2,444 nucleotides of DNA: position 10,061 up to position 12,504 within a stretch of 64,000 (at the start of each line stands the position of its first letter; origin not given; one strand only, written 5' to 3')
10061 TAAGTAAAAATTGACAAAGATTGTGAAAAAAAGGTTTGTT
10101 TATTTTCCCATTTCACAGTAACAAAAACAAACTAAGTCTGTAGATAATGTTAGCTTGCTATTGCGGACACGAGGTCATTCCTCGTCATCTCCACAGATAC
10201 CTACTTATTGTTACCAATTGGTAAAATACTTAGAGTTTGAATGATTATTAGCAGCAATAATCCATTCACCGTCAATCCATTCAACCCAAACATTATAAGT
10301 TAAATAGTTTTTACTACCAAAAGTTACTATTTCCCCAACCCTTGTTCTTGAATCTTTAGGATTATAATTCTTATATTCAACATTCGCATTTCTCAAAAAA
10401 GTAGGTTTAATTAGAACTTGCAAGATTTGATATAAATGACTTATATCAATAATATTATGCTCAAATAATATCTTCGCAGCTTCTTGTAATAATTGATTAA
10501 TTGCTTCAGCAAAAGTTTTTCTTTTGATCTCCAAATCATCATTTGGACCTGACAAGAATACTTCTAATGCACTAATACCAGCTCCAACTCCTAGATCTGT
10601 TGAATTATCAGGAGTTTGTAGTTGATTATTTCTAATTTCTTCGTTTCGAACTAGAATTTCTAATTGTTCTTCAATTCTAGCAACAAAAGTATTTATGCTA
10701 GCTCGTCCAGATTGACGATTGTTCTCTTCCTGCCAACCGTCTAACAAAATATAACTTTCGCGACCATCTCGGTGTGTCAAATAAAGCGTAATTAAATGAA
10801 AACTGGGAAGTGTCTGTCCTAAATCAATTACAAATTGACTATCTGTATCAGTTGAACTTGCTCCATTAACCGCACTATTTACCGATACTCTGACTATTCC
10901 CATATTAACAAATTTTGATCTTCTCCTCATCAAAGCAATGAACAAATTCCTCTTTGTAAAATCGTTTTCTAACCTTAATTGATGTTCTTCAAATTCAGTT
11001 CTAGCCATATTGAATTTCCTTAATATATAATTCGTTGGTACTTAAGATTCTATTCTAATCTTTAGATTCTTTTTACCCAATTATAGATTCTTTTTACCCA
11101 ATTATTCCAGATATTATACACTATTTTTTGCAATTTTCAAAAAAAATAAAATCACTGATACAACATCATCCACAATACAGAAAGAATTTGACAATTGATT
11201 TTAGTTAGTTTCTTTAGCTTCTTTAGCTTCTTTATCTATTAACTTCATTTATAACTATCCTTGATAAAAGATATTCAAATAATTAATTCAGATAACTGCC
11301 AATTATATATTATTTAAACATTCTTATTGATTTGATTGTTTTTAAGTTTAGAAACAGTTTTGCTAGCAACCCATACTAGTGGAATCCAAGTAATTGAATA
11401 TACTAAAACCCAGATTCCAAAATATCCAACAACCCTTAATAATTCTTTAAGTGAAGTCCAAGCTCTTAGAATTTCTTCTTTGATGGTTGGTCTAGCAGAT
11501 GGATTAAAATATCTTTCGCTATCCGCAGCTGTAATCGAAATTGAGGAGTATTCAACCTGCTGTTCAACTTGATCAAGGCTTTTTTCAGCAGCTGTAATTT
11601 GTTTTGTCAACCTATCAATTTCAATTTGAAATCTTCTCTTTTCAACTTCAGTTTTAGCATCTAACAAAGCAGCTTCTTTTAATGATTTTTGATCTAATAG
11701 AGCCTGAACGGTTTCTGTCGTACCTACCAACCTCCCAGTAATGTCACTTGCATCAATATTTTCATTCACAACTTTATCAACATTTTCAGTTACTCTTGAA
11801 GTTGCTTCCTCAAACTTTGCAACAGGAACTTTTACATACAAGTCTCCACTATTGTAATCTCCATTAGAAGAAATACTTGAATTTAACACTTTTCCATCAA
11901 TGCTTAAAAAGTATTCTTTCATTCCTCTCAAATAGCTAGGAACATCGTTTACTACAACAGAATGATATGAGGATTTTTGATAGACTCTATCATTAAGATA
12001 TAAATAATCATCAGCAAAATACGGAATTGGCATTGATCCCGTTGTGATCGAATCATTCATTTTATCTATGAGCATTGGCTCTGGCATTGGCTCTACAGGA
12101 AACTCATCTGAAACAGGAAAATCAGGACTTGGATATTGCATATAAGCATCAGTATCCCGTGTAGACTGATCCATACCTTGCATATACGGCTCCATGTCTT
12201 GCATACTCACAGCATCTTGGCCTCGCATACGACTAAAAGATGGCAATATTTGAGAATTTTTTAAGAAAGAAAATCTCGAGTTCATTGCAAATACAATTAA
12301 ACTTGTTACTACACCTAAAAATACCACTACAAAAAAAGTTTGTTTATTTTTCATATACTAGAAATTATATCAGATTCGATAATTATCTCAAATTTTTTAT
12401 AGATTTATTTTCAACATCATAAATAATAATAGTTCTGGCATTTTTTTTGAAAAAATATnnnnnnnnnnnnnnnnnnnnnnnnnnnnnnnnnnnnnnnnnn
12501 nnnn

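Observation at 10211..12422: Two-gene island of unknown function with tandem-repeat-rich upstream regions, between comFC and ftsK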

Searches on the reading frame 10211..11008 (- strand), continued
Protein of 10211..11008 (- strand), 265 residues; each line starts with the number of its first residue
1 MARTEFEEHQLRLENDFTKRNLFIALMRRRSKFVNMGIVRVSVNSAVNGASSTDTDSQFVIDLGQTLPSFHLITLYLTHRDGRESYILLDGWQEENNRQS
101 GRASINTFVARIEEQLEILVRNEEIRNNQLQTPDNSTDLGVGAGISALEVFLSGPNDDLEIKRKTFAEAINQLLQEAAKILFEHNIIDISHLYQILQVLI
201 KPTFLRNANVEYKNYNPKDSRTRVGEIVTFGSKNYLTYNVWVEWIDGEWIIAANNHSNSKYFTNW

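Call 104: search_protein_families(library=padloc, alignment_id=A4, max_evalue=5)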
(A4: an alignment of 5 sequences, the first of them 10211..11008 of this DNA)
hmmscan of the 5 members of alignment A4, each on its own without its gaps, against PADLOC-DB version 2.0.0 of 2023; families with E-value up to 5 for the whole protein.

A. member 1, window:10211-11008:- (265 aa): 0 families

B. families by the number of members that match (of 5 scanned): 0 families

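Call 105: search_protein_families(library=ncbifam, alignment_id=A4, max_evalue=5)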
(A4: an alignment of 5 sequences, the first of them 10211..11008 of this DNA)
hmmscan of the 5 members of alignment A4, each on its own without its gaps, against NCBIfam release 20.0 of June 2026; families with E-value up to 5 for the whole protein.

A. member 1, window:10211-11008:- (265 aa): 1 family
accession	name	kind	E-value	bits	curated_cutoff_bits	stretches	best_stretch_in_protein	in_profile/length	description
NF033938.0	porH_2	subfamily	0.056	14.1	30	1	165-181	15-31/63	PorH family porin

B. families by the number of members that match (of 5 scanned): 5 families
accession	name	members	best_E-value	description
NF033938.0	porH_2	1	0.056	PorH family porin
TIGR02031.1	BchD-ChlD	1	0.079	magnesium chelatase ATPase subunit D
NF011010.0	PRK14436.1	1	0.14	acylphosphatase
TIGR03328.1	salvage_mtnB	1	0.19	methylthioribulose 1-phosphate dehydratase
NF002588.0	PRK02249.1-2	1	0.21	DNA primase regulatory subunit PriL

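Call 106: search_dna_similar(query=window:10211-11008:-, collection=phages, mode=protein, max_evalue=1, max_rows=10)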
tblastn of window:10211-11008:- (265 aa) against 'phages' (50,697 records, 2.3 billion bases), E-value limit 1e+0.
No match.

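Call 107: search_dna_similar(query=window:10211-11008:-, collection=plasmids, mode=protein, max_evalue=1, max_rows=10)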
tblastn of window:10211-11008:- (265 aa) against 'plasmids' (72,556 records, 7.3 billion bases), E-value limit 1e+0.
No match.

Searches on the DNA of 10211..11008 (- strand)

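Call 78: search_rna_families(sources=[L083, L084, L085], threshold=gathering)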
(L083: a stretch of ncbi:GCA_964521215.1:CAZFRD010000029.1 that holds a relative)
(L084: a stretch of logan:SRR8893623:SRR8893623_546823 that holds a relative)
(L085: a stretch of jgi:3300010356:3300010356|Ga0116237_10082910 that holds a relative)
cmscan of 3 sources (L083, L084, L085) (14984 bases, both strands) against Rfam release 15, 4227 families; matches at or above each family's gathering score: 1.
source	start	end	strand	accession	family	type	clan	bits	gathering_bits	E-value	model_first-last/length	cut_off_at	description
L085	2806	2890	-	RF00005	tRNA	Gene; tRNA;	CL00001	58.1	29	1.4e-10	1-71/71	no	tRNA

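Call 99: search_rna_families(sources=[L084, L085, L086], threshold=evalue, max_evalue=5)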
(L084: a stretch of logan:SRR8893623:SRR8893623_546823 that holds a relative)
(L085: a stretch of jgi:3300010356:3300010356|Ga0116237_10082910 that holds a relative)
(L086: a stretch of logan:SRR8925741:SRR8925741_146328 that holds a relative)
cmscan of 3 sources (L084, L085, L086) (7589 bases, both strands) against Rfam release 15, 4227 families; matches with E-value up to 5: 3.
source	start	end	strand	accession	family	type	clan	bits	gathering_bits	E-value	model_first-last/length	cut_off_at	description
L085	2806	2890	-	RF00005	tRNA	Gene; tRNA;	CL00001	58.1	29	7e-11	1-71/71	no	tRNA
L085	2806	2855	+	RF04351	Plastid-psbl-rps4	Cis-reg;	-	39.3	68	1e-05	1-53/53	no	Plastid-psbl-rps4 3UTR RNA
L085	1785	1926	+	RF02111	IS009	Gene;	-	16.4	117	2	1-199/199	no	IS009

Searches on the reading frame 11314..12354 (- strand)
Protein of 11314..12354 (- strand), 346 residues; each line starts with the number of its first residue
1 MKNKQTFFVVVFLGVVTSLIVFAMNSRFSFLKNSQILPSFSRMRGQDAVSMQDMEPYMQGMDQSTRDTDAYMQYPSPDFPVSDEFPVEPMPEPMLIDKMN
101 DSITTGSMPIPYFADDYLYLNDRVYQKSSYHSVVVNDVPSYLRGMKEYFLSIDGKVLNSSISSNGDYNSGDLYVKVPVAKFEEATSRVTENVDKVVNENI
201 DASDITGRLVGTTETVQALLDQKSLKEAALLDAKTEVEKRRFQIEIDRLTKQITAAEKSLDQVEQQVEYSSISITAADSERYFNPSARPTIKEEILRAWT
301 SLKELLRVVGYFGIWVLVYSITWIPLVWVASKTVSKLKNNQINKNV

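Call 8: search_protein_families(library=pfam, proteins=[window:11314-12354:-], max_evalue=1)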
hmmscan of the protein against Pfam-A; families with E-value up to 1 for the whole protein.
window:11314-12354:- (346 aa): 3 families
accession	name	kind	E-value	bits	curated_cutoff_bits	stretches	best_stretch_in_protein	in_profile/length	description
PF14257.11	DUF4349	-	5.8e-21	75.3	27.7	1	131-329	9-210/213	Domain of unknown function (DUF4349)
PF09361.15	Phasin_2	-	0.034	14.8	24.9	1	178-231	11-62/100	Phasin protein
PF25398.1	CUX1_N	-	0.1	13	27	1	240-267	71-98/116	CUX1-like, N-terminal tRNA-binding arm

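Call 20: search_protein_families(library=phrogs, proteins=[window:11314-12354:-], max_evalue=1)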
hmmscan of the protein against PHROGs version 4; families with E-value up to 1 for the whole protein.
window:11314-12354:- (346 aa): 4 families
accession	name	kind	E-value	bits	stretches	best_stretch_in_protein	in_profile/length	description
phrog_5328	-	unknown function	0.046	15.2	1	223-271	18-64/101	-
phrog_6766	-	unknown function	0.088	13.9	1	81-101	40-62/64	-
phrog_2990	-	unknown function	0.16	13.1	1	179-268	11-99/133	-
phrog_12480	-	unknown function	0.25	12.7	1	257-288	8-39/63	-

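Call 21: search_protein_families(library=ncbifam, proteins=[window:11314-12354:-], max_evalue=1)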
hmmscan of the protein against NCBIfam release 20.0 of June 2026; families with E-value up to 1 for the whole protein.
window:11314-12354:- (346 aa): 2 families
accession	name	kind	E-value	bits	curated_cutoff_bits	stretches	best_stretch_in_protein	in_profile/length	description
NF005826.1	PRK07718.1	equivalog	0.01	15.8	140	1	179-245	29-91/143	flagellar basal body-associated protein FliL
NF000511.2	blaCME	exception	0.067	12.4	600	1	195-243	126-174/299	CME family extended-spectrum class A beta-lactamase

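Call 22: search_protein_families(library=padloc, proteins=[window:11314-12354:-], max_evalue=1)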
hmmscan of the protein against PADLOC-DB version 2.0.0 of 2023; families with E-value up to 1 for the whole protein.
window:11314-12354:- (346 aa): 0 families

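Call 29: find_homologous_proteins(query=window:11314-12354:-, max_evalue=0.00001)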
Query window:11314-12354:- (346 aa): 26 proteins with E <= 0.00001 among 1792 candidates.
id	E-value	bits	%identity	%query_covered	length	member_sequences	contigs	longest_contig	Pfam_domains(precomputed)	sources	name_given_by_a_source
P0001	7.8e-223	756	100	100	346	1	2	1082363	PF14257.12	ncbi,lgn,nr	ncbi:MAG: DUF4349 domain-containing protein [Pseudomonadales bacterium]|nr:DUF4349 domain-containing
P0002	9.7e-105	369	57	98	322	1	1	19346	PF14257.12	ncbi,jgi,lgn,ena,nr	ncbi:DUF4349 domain-containing protein [Patescibacteria group bacterium]|nr:DUF4349 domain-containin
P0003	2.9e-104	367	58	96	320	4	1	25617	PF14257.12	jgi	-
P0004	6.6e-104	366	57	97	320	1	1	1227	PF14257.12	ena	-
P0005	2.6e-102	361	56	98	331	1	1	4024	PF14257.12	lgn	-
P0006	7.8e-101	356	56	96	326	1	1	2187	PF14257.12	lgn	-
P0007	1.2e-99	352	54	98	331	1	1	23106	PF14257.12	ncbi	-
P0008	1.3e-99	352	54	98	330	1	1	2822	PF14257.12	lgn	-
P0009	1.9e-99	351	54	98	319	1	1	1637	PF14257.12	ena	-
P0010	1.9e-98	348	55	98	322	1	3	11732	PF14257.12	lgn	-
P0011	3.5e-97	344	52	98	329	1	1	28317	PF14257.12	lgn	-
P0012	1.8e-95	338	58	82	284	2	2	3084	PF14257.12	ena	-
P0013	2.4e-93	331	48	98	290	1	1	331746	PF14257.12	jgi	jgi:hypothetical protein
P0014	2.0e-92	328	52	98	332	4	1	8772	PF14257.12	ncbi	-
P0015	4.0e-92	327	50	95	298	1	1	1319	PF14257.12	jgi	-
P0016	2.6e-90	321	50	99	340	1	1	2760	PF14257.12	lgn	-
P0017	6.2e-90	320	53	98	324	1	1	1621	PF14257.12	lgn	-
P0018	5.7e-86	307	50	93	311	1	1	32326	PF14257.12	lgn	-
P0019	3.6e-84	301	62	63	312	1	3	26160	PF14257.12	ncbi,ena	-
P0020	1.2e-83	299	57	73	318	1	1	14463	PF14257.12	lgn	-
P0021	6.0e-83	297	47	98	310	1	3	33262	PF14257.12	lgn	-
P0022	5.9e-82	294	61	67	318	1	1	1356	PF14257.12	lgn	-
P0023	1.3e-80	289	52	73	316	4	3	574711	PF14257.12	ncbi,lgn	-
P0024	1.6e-80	289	47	98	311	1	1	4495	PF14257.12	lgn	-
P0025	1.5e-79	286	57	71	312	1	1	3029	PF14257.12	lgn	-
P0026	3.3e-59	219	38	92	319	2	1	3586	PF14257.12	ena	-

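Call 30: find_encoding_contigs(protein=P0001, flank=6000, max_places=4)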
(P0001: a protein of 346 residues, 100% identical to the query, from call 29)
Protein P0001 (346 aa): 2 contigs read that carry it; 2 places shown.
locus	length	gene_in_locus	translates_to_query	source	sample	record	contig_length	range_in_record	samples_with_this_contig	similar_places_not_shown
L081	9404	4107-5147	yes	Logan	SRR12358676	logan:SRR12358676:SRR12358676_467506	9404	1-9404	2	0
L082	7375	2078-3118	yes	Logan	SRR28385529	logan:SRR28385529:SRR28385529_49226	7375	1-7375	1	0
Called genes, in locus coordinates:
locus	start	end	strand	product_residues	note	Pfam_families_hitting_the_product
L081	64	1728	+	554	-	PF00753:Lactamase_B, PF12706:Lactamase_B_2 (weak), PF07521:RMMBL (faint), PF22505:RNase_J_b_CASP, PF17770:RNase_J_C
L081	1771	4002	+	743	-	PF17854:FtsK_alpha, PF01580:FtsK_SpoIIIE, PF09397:FtsK_gamma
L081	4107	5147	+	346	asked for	PF14257:DUF4349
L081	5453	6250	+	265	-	-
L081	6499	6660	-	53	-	-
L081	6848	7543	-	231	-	PF00156:Pribosyltran (weak)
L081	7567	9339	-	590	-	PF00515:TPR_1 (faint), PF07719:TPR_2 (faint), PF13176:TPR_7 (faint), PF13181:TPR_8 (faint), PF13424:TPR_12, PF13428:TPR_14 (faint), PF13414:TPR_11, PF14559:TPR_19 (weak), +1 more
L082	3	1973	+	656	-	?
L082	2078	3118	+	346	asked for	PF14257:DUF4349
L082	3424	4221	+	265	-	-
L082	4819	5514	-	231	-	PF00156:Pribosyltran (weak)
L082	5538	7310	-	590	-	PF00515:TPR_1 (faint), PF07719:TPR_2 (faint), PF13176:TPR_7 (faint), PF13181:TPR_8 (faint), PF13424:TPR_12, PF13428:TPR_14 (faint), PF13414:TPR_11, PF14559:TPR_19 (weak), +1 more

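Call 58: predict_structure(alignment_id=A3)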
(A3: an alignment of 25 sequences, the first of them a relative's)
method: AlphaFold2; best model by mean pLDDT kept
length: 346 residues; sequences in the alignment: 25
mean_pLDDT: 74.2   pTM: 0.50
mean pLDDT of the five models: 74.2, 72.5, 70.6, 69.6, 68.4
residues with pLDDT >= 90: 134; 70-90: 101; 50-70: 18; < 50: 93
segments of 3 or more residues with pLDDT < 50: 27-117
pLDDT, mean of each block of 10 residues (from residue 1): 63 79 58 39 34 35 32 35 37 41 39 47 82 96 97 95 90 95 94 94 85 91 96 95 96 94 87 95 86 81 87 88 85 81 66
secondary structure, 60 per line:
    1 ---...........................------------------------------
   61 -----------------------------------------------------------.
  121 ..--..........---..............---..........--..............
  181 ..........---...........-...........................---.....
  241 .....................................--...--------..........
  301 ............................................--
elements in order: H4-30 E125-134 H138-151 E155-164 E167-177 H178-190 E194-204 H206-232 H236-268 E269-277 H291-344

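Call 62: fold_search(model_id=the predicted structure, library=pdb)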
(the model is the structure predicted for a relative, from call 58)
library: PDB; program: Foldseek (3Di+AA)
matches with E <= 10: 671; with E <= 0.001: 0
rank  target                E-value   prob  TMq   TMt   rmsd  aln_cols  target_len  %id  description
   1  8a7f_B                1.2e-01  0.21  0.12  0.12  22.9       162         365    9  Crystal structure of a chimeric LOV-Histidine kinase SB2F1-I66R mutant (asymmetrical variant, trigonal form with long  (released 2024-01-10)
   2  6lpi_E                1.4e-01  0.44  0.16  0.46   7.3        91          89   14  Crystal Structure of AHAS holo-enzyme (released 2020-11-18)
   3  6hgc_B                1.7e-01  0.80  0.17  0.23  12.2       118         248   14  Structure of Calypso in complex with DEUBAD of ASX (released 2019-01-23)
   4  2p9g_A                1.8e-01  0.60  0.15  0.13   5.4        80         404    9  Crystal structure of serine bound G336V,G337V double mutant of E.coli phosphoglycerate dehydrogenase (released 2007-04-24)
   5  6dzs_B                1.9e-01  0.72  0.17  0.14   4.2        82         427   16  Mycobacterial homoserine dehydrogenase ThrA in complex with NADP (released 2018-07-18)
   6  2h63_A                1.9e-01  0.14  0.13  0.16  16.9       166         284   11  Crystal Structure of Human Biliverdin Reductase A (released 2006-07-04)
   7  2wve_A                2.0e-01  0.69  0.18  0.40   4.5        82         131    7  Structural and mechanistic insights into Helicobacter pylori NikR function (released 2010-01-19)
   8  2p9e_B                2.0e-01  0.63  0.16  0.14   5.9        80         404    9  Crystal Structure of G336V mutant of E.coli phosphoglycerate dehydrogenase (released 2007-04-24)
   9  6nu2_z                2.0e-01  0.21  0.15  0.23  15.5       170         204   13  Structural insights into unique features of the human mitochondrial ribosome recycling (released 2019-04-17)
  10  1uw5_D                2.0e-01  0.15  0.09  0.11   8.2        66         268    6  Structure of PITP-alpha complexed to phosphatidylinositol (released 2004-03-04)
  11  2caj_A                2.2e-01  0.57  0.18  0.40   4.5        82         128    6  NikR from Helicobacter pylori in closed trans-conformation and nickel bound to 4 intermediary sites (released 2006-07-17)
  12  2p9c_A                2.2e-01  0.57  0.15  0.13   5.5        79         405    9  Crystal structure of serine bound G336V mutant of E.coli phosphoglycerate dehydrogenase (released 2007-04-24)
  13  3k5p                  2.4e-01  0.66  0.16  0.14   4.8        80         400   11  Crystal structure of amino acid-binding ACT: D-isomer specific 2-hydroxyacid dehydrogenase catalytic domain from Brucell (released 2009-11-03)
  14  5ypp_E                2.4e-01  0.47  0.16  0.48   5.7        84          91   18  Crystal structure of IlvN.Val-1a (released 2018-09-19)
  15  2wvd_D                2.6e-01  0.54  0.18  0.37   4.4        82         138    6  Structural and mechanistic insights into Helicobacter pylori NikR function (released 2010-01-19)
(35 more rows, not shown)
